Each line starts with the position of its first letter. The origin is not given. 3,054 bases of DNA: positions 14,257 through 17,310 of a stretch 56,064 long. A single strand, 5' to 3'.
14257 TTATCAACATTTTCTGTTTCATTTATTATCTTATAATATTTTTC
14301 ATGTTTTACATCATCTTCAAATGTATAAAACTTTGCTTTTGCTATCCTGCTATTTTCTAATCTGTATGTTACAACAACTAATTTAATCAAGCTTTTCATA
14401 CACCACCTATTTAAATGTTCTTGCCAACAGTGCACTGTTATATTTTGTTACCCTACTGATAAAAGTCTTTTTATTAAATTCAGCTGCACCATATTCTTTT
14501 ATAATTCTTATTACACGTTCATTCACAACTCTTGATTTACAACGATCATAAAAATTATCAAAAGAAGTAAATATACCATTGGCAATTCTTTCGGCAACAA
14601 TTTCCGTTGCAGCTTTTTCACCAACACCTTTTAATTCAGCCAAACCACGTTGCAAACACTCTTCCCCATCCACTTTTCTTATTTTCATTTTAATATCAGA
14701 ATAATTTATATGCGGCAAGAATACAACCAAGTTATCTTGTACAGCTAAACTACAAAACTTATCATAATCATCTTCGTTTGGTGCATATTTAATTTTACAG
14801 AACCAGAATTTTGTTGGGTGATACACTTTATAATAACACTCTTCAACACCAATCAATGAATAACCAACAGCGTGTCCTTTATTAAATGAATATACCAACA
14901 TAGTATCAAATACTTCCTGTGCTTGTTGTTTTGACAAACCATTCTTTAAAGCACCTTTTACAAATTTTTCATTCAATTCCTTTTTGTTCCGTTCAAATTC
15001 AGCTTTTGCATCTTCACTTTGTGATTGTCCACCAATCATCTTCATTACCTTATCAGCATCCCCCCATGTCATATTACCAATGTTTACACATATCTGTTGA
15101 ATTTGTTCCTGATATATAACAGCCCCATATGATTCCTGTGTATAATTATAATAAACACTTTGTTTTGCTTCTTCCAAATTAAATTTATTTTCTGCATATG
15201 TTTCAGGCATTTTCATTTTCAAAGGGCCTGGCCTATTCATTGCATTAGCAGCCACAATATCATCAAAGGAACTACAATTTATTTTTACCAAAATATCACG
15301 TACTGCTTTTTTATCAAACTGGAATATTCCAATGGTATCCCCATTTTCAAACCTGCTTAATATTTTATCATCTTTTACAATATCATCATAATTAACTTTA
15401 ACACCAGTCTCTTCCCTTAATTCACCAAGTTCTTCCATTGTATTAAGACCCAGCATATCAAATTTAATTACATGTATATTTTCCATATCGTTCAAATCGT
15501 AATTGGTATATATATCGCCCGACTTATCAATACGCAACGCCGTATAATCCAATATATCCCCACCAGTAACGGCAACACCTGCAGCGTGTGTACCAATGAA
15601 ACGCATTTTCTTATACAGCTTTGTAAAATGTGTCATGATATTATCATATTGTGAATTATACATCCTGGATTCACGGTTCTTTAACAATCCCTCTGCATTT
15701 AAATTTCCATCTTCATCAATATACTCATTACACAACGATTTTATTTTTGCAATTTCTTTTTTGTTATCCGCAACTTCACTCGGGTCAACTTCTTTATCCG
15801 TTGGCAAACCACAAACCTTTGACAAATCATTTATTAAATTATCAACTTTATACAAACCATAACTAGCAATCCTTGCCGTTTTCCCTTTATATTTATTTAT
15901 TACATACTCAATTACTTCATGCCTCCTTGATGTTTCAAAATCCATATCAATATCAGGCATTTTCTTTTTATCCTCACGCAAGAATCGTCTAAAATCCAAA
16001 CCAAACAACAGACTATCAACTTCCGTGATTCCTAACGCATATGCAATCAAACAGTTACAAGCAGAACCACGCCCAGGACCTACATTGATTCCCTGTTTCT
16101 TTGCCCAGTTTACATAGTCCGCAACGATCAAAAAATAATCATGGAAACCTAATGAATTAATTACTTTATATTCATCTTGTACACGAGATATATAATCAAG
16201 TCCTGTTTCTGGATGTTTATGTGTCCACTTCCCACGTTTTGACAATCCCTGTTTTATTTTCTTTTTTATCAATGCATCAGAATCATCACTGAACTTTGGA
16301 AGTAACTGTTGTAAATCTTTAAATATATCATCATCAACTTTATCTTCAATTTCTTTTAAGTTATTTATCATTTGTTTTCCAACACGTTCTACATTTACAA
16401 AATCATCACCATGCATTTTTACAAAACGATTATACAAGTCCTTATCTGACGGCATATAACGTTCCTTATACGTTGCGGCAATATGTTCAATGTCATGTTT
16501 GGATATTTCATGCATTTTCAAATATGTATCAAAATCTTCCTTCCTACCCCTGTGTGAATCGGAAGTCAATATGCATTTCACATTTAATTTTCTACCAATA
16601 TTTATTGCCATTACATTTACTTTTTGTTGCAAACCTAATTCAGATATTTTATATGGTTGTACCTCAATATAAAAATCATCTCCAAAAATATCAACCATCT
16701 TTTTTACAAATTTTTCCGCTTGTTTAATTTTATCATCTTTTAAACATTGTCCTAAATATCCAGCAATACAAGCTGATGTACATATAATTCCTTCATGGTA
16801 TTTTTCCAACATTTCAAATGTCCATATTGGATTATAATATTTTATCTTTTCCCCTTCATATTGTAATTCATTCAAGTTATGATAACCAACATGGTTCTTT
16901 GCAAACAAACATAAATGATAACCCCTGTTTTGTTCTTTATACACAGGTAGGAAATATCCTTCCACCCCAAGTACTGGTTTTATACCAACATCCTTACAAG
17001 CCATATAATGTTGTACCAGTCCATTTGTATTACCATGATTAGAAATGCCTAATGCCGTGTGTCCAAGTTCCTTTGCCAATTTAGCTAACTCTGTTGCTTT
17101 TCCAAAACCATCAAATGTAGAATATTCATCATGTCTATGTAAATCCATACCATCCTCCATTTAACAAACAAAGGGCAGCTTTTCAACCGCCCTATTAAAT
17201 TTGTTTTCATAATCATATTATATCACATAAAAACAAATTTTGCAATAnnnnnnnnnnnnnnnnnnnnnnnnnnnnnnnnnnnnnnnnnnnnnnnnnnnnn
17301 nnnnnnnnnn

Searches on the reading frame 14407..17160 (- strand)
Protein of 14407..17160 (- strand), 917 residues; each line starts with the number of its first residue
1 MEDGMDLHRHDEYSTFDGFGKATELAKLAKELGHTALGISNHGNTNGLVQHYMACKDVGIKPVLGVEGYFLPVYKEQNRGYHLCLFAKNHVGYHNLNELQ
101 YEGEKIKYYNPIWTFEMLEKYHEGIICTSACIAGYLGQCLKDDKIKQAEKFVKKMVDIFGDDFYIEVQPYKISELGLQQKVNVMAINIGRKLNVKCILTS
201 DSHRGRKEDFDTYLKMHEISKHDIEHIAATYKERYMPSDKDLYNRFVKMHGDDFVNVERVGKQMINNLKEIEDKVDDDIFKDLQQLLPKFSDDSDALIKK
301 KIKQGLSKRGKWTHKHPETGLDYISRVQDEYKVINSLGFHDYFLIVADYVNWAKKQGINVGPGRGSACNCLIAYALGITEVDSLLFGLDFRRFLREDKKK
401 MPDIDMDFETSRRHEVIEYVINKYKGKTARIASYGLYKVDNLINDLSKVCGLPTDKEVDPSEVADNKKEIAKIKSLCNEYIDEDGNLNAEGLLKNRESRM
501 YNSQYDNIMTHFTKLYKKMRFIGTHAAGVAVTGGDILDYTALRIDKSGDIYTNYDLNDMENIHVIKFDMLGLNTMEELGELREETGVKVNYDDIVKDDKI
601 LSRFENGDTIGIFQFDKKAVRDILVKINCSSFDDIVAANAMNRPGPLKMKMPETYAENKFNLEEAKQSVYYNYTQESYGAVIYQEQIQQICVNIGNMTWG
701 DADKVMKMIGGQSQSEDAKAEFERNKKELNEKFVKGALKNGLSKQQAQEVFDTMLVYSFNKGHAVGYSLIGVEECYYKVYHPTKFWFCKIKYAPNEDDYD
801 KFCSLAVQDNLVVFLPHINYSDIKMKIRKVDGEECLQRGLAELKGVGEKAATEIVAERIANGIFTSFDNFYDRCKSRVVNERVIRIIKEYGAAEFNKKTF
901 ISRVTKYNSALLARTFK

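Call 90: search_protein_families(library=phrogs, proteins=[window:14407-17160:-], max_evalue=0.00001)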
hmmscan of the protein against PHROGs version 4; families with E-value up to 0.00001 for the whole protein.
window:14407-17160:- (917 aa): 7 families
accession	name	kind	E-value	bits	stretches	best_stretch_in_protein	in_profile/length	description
phrog_405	-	DNA, RNA and nucleotide metabolism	3.2e-219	731.7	1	5-897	45-927/1190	DNA polymerase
phrog_11165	-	DNA, RNA and nucleotide metabolism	1.4e-94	318.7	1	292-895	9-612/782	DNA polymerase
phrog_7513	-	unknown function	1.3e-64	219.8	2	5-291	12-314/461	-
phrog_12219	-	DNA, RNA and nucleotide metabolism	2.2e-53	182.8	1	401-889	1-516/823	DNA polymerase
phrog_21652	-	DNA, RNA and nucleotide metabolism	7.8e-39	134.6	1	367-712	37-412/476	DNA polymerase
phrog_13169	-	DNA, RNA and nucleotide metabolism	3.9e-37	129.2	1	12-397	11-412/463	DNA polymerase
phrog_4335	-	unknown function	9e-11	42.6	1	738-861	9-132/421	-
